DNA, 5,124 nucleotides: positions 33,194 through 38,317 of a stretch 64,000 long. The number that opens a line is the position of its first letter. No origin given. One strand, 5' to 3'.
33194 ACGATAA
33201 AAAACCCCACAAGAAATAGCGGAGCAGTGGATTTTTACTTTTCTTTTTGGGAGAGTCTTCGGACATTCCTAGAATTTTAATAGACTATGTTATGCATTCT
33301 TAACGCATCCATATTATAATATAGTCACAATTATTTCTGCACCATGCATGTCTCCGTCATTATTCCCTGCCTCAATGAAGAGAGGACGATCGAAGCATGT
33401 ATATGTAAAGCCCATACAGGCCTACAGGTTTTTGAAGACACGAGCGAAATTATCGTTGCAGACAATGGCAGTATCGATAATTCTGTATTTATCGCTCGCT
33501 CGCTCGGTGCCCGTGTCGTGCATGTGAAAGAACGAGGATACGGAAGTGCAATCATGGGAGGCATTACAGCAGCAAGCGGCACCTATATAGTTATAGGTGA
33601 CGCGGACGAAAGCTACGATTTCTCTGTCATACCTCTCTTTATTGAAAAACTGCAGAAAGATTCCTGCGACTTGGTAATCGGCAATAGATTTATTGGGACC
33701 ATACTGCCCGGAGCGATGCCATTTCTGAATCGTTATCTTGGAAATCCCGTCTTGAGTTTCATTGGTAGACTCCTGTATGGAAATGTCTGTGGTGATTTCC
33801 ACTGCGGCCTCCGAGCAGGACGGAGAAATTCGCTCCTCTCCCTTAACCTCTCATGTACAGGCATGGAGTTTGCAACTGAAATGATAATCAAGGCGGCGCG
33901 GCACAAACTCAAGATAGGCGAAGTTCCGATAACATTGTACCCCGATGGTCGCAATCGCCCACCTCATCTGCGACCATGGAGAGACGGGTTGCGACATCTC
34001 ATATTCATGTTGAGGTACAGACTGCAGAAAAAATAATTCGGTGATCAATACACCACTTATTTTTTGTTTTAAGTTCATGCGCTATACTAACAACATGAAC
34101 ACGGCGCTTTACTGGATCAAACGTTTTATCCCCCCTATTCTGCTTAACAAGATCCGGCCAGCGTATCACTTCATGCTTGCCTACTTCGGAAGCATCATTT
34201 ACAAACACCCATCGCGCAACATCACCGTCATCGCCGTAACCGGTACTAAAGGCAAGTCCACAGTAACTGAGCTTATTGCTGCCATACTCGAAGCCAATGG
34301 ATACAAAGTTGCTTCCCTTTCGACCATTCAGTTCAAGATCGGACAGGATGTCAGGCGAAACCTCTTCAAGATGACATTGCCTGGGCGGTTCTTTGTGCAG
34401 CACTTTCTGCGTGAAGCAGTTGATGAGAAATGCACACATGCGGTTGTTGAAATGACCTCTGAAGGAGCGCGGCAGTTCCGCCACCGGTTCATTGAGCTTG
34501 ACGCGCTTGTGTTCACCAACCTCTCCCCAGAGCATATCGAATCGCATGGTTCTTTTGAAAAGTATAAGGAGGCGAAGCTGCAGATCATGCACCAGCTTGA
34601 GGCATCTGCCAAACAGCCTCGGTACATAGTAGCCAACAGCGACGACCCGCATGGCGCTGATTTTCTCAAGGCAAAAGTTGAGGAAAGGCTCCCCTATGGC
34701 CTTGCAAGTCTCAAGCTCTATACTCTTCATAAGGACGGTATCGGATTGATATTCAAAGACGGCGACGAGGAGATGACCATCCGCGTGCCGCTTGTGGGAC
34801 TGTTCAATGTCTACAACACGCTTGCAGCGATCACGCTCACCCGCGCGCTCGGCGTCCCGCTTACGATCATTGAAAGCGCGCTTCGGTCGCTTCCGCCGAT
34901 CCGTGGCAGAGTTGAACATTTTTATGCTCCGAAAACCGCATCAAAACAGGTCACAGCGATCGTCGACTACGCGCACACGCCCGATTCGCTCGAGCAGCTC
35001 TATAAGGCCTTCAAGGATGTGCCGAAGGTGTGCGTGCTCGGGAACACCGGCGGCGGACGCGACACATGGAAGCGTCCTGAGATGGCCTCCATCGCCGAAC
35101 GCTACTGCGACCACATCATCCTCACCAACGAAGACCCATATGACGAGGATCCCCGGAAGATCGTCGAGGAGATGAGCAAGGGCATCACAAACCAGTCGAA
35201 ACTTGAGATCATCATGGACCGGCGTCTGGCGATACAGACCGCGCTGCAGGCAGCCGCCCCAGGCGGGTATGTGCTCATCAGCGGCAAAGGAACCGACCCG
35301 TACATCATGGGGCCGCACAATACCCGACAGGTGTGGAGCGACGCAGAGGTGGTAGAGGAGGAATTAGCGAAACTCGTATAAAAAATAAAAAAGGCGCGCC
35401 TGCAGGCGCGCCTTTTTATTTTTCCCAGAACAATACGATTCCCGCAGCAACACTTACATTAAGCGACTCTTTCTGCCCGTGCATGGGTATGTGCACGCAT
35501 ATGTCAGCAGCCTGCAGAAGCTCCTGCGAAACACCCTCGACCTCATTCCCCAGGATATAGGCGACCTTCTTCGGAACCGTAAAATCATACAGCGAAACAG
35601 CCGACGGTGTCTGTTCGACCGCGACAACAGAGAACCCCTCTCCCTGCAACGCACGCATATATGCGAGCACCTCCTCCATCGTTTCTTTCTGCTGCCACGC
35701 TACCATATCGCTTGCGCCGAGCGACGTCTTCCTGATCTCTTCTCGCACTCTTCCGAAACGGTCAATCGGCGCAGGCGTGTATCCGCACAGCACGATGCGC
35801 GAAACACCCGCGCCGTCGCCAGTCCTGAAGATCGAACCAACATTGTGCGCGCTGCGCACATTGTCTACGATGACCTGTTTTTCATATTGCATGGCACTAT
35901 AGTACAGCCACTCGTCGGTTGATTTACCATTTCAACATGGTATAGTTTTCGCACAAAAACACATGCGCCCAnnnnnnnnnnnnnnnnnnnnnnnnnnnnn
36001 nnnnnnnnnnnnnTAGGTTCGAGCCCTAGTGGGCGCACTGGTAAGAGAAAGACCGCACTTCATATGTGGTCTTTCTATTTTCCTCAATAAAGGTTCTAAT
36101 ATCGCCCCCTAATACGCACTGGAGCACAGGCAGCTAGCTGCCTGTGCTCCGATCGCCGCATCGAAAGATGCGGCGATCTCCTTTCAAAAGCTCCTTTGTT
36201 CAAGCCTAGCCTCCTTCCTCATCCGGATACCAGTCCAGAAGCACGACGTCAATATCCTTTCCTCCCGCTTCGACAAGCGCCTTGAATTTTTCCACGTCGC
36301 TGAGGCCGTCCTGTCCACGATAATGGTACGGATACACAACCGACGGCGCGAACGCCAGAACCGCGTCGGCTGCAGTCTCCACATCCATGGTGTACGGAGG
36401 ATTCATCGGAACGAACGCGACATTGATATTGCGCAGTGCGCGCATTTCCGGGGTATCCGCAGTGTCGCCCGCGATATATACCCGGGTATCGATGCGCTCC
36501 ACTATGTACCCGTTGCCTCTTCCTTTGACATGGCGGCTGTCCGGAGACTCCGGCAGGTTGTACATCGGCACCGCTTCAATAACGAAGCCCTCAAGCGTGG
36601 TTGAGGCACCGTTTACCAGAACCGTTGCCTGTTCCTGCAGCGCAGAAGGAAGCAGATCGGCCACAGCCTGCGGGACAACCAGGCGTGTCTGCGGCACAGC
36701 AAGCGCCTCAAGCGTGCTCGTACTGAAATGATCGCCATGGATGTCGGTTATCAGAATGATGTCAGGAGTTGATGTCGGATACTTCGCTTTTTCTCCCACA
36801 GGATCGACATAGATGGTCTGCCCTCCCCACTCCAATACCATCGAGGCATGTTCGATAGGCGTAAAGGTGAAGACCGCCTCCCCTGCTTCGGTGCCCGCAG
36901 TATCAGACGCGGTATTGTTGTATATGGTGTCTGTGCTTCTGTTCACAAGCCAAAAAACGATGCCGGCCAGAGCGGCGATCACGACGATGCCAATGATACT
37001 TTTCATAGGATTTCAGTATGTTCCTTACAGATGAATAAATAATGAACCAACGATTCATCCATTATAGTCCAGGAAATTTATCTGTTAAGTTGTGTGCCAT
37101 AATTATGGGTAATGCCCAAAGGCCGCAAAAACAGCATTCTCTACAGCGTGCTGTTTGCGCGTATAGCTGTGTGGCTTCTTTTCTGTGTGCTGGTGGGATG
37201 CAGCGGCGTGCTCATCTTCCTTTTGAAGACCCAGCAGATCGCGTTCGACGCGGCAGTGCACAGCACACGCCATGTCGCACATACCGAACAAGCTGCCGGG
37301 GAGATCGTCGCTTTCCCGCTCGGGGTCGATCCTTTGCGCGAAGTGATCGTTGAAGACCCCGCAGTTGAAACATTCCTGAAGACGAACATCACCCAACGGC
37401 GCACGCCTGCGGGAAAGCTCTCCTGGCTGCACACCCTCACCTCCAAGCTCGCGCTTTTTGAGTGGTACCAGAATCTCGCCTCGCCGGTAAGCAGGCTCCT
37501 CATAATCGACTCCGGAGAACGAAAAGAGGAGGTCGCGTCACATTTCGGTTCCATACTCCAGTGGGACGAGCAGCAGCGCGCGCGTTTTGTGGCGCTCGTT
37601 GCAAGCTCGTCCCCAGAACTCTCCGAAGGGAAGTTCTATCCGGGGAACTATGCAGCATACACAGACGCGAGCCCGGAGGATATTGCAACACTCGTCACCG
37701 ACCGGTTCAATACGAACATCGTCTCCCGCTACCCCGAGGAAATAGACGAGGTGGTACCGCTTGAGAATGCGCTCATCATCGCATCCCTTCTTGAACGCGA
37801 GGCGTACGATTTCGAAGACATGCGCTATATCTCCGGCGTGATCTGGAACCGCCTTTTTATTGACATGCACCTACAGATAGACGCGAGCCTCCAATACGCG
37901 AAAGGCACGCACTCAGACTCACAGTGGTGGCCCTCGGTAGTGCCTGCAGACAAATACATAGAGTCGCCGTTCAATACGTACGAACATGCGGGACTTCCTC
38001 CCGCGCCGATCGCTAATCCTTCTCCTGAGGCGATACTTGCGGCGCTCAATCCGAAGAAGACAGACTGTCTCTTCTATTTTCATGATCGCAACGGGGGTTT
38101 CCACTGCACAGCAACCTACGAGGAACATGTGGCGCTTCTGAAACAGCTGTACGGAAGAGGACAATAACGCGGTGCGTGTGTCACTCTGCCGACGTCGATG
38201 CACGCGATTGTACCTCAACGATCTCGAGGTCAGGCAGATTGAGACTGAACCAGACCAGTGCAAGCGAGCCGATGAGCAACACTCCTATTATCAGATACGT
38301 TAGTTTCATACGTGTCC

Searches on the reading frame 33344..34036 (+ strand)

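Call 96: search_protein_families(library=pfam, proteins=[window:33344-34036:+], max_evalue=0.001)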
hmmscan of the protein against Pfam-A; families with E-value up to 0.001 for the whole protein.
window:33344-34036:+ (230 aa): 1 family
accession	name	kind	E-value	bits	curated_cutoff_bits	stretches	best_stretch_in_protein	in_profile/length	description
PF00535.33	Glycos_transf_2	-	1.4e-25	90.6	23.3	1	4-164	1-164/168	Glycosyl transferase family 2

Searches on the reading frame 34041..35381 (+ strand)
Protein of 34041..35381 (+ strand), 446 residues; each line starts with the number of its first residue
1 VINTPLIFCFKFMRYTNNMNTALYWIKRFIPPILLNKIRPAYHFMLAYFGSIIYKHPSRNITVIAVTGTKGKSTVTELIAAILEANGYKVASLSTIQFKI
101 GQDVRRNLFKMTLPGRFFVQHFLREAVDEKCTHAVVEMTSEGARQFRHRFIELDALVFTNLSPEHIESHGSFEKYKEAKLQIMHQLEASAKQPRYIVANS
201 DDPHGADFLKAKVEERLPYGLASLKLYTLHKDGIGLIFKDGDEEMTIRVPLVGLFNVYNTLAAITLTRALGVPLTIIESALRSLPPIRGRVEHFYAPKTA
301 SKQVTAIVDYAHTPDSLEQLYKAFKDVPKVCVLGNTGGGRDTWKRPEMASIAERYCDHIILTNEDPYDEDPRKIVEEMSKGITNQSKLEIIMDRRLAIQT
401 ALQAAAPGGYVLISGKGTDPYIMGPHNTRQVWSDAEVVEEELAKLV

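Call 17: search_protein_families(library=pfam, proteins=[window:34041-35381:+], max_evalue=0.01)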
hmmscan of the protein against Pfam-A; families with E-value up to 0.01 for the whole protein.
window:34041-35381:+ (446 aa): 2 families
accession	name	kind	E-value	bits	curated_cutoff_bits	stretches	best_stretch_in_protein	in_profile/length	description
PF08245.18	Mur_ligase_M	-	1.7e-37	129.8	24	1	66-266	1-199/200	Mur ligase middle domain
PF02875.26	Mur_ligase_C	-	2.7e-23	83.6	28.4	1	301-417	9-127/127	Mur ligase, glutamate ligase domain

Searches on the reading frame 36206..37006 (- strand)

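Call 17: search_protein_families(library=pfam, proteins=[window:36206-37006:-], max_evalue=0.01)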
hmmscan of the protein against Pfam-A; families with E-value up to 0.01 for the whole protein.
window:36206-37006:- (266 aa): 2 families
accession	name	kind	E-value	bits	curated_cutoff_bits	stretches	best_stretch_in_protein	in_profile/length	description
PF13483.12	Lactamase_B_3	-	5e-25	88.8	24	1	51-228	5-160/160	Beta-lactamase superfamily domain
PF12706.13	Lactamase_B_2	-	1.8e-14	54.3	27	1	80-229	30-200/200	Beta-lactamase superfamily domain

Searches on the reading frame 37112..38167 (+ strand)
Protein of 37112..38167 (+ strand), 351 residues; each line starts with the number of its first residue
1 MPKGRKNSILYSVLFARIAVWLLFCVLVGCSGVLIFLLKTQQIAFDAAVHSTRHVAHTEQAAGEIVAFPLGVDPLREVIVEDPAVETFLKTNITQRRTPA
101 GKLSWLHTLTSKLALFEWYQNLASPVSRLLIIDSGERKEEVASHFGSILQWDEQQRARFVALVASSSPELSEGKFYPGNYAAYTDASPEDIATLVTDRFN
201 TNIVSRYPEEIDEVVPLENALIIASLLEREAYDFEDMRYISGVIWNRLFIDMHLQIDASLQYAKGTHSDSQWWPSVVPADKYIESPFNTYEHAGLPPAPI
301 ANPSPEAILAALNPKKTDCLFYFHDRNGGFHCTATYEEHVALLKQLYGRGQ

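Call 17: search_protein_families(library=pfam, proteins=[window:37112-38167:+], max_evalue=0.01)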
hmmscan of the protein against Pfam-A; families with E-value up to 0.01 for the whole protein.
window:37112-38167:+ (351 aa): 1 family
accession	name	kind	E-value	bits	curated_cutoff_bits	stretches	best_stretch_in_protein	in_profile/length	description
PF02618.21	YceG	-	1.9e-46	159.2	32.4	1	107-342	46-272/275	YceG-like family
